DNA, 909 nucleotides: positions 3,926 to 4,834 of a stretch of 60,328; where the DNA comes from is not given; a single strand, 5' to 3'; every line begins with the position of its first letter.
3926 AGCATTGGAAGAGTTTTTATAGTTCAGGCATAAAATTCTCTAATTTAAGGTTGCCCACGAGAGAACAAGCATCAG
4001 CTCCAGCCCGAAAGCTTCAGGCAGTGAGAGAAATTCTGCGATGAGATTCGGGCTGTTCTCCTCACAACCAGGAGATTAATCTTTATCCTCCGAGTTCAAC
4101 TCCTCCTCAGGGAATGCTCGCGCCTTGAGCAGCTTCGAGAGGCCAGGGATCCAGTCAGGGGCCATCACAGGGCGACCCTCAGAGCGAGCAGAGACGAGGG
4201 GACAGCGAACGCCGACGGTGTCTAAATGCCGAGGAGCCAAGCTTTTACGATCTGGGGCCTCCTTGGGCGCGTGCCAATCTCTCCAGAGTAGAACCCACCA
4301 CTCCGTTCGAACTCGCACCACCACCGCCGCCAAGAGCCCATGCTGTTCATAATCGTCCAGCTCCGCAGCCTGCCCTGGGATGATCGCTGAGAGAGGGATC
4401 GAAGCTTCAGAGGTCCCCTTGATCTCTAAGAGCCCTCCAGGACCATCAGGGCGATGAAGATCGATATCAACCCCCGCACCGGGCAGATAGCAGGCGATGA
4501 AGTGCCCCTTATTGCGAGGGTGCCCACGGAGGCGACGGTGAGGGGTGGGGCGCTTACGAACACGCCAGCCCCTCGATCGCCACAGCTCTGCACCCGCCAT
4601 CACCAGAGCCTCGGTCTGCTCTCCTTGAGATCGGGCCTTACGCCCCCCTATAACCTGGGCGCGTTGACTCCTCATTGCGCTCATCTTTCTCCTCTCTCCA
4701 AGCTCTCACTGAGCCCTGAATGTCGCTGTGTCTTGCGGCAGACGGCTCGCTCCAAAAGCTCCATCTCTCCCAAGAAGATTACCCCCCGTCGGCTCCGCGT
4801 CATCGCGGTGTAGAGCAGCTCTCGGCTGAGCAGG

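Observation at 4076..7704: Orphan recD translationally coupled to a small PD-(D/E)xK nuclease and preceded by a lipoprotein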

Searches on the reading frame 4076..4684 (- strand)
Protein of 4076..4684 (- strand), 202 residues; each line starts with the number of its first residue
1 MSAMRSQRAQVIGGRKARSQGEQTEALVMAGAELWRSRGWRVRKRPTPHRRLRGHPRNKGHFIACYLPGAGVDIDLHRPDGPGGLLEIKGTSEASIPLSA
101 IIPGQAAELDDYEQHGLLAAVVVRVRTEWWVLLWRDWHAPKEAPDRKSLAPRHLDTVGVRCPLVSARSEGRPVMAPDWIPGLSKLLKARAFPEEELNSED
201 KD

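Call 5: search_protein_families(library=pfam, proteins=[window:4076-4684:-], max_evalue=1)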
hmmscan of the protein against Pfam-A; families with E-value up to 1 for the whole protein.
window:4076-4684:- (202 aa): 0 families
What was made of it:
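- On RecU family (PF03838): No Pfam hit at E up to 1 for the window protein (call 5).
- The window protein itself does not reach Pfam RecU (no hit at E up to 1, call 5).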

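Call 6: search_protein_families(library=ncbifam, proteins=[window:4076-4684:-], max_evalue=1)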
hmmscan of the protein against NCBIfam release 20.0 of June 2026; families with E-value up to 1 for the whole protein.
window:4076-4684:- (202 aa): 0 families
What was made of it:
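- On RecU family (PF03838): NCBIfam also gives none (call 6).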

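Call 10: find_homologous_proteins(query=window:4076-4684:-, max_evalue=0.01)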
Query window:4076-4684:- (202 aa): 1 proteins with E <= 0.01 among 494 candidates.
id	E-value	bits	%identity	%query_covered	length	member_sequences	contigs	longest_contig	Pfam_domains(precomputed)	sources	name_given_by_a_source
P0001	3.0e-132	457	100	100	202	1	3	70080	-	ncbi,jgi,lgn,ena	-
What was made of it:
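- Tried and rejected: The word-index homology search with the 202-aa protein found only itself (call 10).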

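Call 11: search_solved_structures(query=window:4076-4684:-, max_evalue=10, show_alignments=2)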
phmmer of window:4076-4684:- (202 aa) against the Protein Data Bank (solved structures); distinct sequences matched with E-value up to 10: 3.
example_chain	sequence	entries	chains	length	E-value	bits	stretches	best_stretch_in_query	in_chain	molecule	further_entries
3elv_A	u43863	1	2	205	0.63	13.1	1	49-138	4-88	Pre-mRNA leakage protein 1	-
5lqw_N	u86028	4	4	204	0.66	13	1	49-138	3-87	Pre-mRNA leakage protein 1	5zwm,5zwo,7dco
5gm6_U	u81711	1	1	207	0.68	13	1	49-138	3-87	Pre-mRNA leakage protein 1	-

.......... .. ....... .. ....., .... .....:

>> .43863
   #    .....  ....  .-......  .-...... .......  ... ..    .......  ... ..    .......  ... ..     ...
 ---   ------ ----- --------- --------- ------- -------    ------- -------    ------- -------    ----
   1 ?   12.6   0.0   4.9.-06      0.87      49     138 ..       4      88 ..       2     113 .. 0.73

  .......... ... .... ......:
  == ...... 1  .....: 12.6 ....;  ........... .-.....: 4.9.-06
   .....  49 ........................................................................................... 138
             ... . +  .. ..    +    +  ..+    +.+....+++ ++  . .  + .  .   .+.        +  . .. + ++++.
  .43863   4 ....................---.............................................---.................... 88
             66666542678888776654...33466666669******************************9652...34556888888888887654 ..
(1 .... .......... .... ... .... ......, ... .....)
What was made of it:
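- Tried and rejected: A direct PDB sequence search with the single protein gave only noise (call 11).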

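Call 12: find_encoding_contigs(protein=P0001, flank=10000, max_places=6)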
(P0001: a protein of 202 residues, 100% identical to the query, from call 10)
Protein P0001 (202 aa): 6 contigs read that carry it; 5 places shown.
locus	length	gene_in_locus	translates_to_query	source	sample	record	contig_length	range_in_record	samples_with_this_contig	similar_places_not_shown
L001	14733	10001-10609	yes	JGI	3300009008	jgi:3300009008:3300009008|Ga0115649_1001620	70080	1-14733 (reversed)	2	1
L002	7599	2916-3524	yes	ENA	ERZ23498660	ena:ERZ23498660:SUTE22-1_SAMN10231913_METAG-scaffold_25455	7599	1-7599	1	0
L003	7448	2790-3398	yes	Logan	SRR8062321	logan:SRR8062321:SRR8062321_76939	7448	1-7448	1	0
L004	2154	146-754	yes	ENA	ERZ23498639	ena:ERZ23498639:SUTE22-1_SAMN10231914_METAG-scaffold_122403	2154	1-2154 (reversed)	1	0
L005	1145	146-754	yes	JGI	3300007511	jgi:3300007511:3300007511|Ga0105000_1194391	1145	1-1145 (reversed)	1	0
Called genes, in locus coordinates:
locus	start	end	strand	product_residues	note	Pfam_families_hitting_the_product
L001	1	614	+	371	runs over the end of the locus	PF00926:DHBP_synthase, PF00925:GTP_cyclohydro2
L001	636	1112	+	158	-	PF00885:DMRL_synthase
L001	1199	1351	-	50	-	-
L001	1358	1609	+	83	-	PF01029:NusB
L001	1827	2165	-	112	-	-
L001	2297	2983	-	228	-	-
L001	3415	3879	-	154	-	PF00571:CBS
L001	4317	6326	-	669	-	PF05227:CHASE3, PF00672:HAMP, PF00015:MCPsignal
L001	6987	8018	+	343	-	-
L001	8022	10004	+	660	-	PF00580:UvrD-helicase, PF13086:AAA_11 (weak), PF13245:AAA_19, PF13604:AAA_30, PF01443:Viral_helicase1 (faint), PF05127:NAT10_TcmA_helicase (weak), PF18335:SH3_13 (weak), PF13538:UvrD_C_2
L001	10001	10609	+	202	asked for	-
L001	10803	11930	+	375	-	-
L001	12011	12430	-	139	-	-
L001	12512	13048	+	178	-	-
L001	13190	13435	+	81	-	-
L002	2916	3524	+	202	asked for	-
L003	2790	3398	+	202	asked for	-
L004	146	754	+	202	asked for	-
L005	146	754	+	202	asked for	-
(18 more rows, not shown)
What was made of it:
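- Checked: The public gene call is also 343 aa (call 12).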

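Call 27: predict_structure(protein=window:4076-4684:-)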
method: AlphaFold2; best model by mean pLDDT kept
length: 202 residues; sequences in the alignment: 1
mean_pLDDT: 41.7   pTM: 0.35
mean pLDDT of the five models: 41.7, 34.2, 33.2, 31.1, 29.5
residues with pLDDT >= 90: 0; 70-90: 0; 50-70: 32; < 50: 170
segments of 3 or more residues with pLDDT < 50: 1-13, 20-64, 68-71, 78-89, 91-117, 135-202
pLDDT, mean of each block of 10 residues (from residue 1): 37 49 47 44 33 36 45 48 42 40 38 45 53 48 37 39 33 38 43 39 37
secondary structure, 60 per line:
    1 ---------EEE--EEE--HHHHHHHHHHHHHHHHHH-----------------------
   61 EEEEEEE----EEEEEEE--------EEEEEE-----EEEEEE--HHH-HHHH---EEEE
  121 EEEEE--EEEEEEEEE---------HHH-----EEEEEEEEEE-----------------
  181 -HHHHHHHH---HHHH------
elements in order: E10-12 E15-17 H20-37 E61-67 E72-78 E87-92 E98-103 H110-113 E117-125 E128-136 E154-163 H182-189 H193-196
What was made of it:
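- Tried and rejected: Single-sequence AlphaFold gave an unusable model with pLDDT 42 (call 27).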

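Call 28: search_protein_representatives(protein=window:4076-4684:-)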
Query: 202 residues. Proteins with E-value up to 0.001 (for the whole library): 71; up to 1e-10: 20; up to 1e-30: 2. The best 71 are listed.
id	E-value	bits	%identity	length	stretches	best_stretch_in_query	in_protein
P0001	9.5e-133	456.9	100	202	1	1-202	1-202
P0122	2.5e-37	145.1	50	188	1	9-182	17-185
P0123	6.1e-24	101.4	44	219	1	8-180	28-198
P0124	8.2e-19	84.7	39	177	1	8-164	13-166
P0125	6.7e-18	81.7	39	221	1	8-182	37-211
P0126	1.9e-17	80.2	44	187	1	13-166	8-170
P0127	1.8e-16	77.0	36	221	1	12-187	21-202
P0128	3.7e-16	76.0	41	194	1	8-178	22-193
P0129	4.9e-16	75.6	38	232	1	6-193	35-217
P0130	2.7e-15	73.2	45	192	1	13-182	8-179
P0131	4.3e-15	72.5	40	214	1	11-168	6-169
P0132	6.9e-15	71.8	35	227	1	13-186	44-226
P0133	1.1e-14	71.2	33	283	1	11-172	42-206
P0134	2.7e-13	66.6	38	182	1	12-186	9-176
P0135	3.6e-12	63.0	38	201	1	6-186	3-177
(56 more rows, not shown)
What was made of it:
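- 4076..4684 (-): Divergent RecU-family Holliday-junction resolvase (202 aa). Predicted catalytic residues are E25, D73, E87, K89 and Q105. The C-terminal ~20 residues are acidic, modelled with low confidence, and specific to this protein. phmmer finds 71 homologue clusters (call 28).
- Tried and rejected: The exhaustive phmmer search was needed to find relatives (call 28).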

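Call 30: search_protein_families(library=pfam, alignment_id=A1, max_evalue=0.01)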
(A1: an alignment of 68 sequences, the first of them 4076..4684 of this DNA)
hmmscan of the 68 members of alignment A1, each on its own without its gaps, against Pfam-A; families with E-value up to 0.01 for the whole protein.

A. member 1, window:4076-4684:- (202 aa): 0 families

B. families by the number of members that match (of 68 scanned): 1 family
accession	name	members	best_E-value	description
PF03838.20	RecU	50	9.7e-26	Recombination protein U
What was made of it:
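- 4076..4684 (-): 50 of 68 family members hit PF03838 (call 30).
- On RecU family (PF03838): 50 of the 68 sequences in alignment A1 (the window protein plus 67 phmmer hits, all at E below 1e-3) match PF03838, best E 9.7e-26 (calls 28, 30).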

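Call 31: search_solved_structures(query=A1, max_evalue=10, show_alignments=3)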
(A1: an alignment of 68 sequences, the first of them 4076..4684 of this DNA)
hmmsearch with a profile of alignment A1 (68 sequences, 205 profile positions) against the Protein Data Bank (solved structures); distinct sequences matched with E-value up to 10: 10.
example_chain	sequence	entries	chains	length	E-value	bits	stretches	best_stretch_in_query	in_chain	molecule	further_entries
2fco_A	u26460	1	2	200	5e-21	78.3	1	21-184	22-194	recombination protein U (penicillin-binding protein related factor A)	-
1y1o_A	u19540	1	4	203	5.6e-21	78.1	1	18-184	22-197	Penicillin-binding protein-related factor A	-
1zp7_A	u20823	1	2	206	1.5e-19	73.5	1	13-184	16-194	Recombination protein U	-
1rzn_A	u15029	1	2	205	1.6e-19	73.4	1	14-184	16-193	Recombination protein U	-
5fdk_A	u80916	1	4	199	1.1e-17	67.3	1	13-184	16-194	Holliday junction resolvase RecU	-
7yml_B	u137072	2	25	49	0.018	17.7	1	101-146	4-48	Light-harvesting protein B-870 beta chain | LH1 beta chain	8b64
6lod_A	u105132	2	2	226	0.17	14.5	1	105-148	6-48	MULTIHEME_CYTC domain-containing protein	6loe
6zxa_B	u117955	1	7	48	0.36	13.5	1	106-140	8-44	Light-harvesting protein B:800-850 subunit beta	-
3tdg_A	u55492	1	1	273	1.1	11.8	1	13-60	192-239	Putative uncharacterized protein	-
8b9z_j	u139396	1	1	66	3.4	10.3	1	134-153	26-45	GEO11417p1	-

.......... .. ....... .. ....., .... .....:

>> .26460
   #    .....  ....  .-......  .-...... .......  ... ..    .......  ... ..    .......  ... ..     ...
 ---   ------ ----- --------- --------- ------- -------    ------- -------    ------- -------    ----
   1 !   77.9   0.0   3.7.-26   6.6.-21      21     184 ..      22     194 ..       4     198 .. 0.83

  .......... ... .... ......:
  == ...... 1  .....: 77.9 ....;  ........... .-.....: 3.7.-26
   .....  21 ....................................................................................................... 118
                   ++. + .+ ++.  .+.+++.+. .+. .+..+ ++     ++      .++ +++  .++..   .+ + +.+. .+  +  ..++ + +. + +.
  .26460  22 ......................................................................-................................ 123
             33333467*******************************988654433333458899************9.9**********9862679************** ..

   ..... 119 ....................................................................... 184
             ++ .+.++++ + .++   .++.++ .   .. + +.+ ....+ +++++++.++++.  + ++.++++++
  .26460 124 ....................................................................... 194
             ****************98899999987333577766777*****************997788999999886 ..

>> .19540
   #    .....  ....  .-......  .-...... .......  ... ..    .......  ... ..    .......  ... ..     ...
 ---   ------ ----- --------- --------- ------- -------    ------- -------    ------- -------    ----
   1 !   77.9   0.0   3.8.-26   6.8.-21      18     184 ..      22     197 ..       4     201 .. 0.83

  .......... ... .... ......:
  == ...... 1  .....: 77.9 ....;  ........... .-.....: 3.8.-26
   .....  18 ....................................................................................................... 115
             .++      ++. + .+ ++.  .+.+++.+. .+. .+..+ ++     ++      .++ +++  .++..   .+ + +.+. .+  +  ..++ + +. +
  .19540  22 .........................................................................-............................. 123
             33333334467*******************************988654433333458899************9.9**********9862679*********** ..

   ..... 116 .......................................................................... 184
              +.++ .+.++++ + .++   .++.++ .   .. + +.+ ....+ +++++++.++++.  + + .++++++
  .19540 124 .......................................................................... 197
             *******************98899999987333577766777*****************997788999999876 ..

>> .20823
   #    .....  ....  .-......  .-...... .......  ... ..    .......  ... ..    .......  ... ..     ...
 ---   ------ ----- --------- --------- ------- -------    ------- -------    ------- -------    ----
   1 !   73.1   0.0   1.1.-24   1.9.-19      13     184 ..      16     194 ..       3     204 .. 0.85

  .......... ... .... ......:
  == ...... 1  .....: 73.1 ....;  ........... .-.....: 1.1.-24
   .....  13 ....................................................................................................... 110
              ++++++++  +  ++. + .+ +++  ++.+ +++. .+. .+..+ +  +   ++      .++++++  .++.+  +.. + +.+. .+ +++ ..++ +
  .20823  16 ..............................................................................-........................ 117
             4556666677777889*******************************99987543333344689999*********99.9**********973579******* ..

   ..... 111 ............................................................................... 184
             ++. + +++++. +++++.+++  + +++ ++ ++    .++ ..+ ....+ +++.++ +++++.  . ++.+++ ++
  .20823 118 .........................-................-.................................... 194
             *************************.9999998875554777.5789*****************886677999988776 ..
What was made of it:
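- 4076..4684 (-): The family profile hits RecU structures at E 5e-21 (call 31).
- On RecU family (PF03838): The A1 profile hits five RecU crystal-structure sequences at E 5e-21 to 1e-17 over nearly the full length (call 31). The residue correspondence was counted from the 1zp7 alignment in call 31.
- Catalytic residues: window E25/D73/E87/K89/Q105 correspond to B. subtilis RecU E36/D88/E101/K103/Q120, counted from the 1zp7 alignment in call 31.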

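Call 33: find_encoding_contigs(protein=P0122, flank=6000, max_places=3)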
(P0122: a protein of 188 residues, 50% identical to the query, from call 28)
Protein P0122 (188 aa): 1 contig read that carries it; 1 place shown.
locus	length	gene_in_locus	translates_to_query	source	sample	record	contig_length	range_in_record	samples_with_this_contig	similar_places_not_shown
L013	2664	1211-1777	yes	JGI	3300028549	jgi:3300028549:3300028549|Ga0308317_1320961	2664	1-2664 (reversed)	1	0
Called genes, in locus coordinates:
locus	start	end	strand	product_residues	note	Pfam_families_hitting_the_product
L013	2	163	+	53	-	?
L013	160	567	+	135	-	-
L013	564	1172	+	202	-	-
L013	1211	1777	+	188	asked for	-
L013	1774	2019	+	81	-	-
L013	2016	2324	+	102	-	-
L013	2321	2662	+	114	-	?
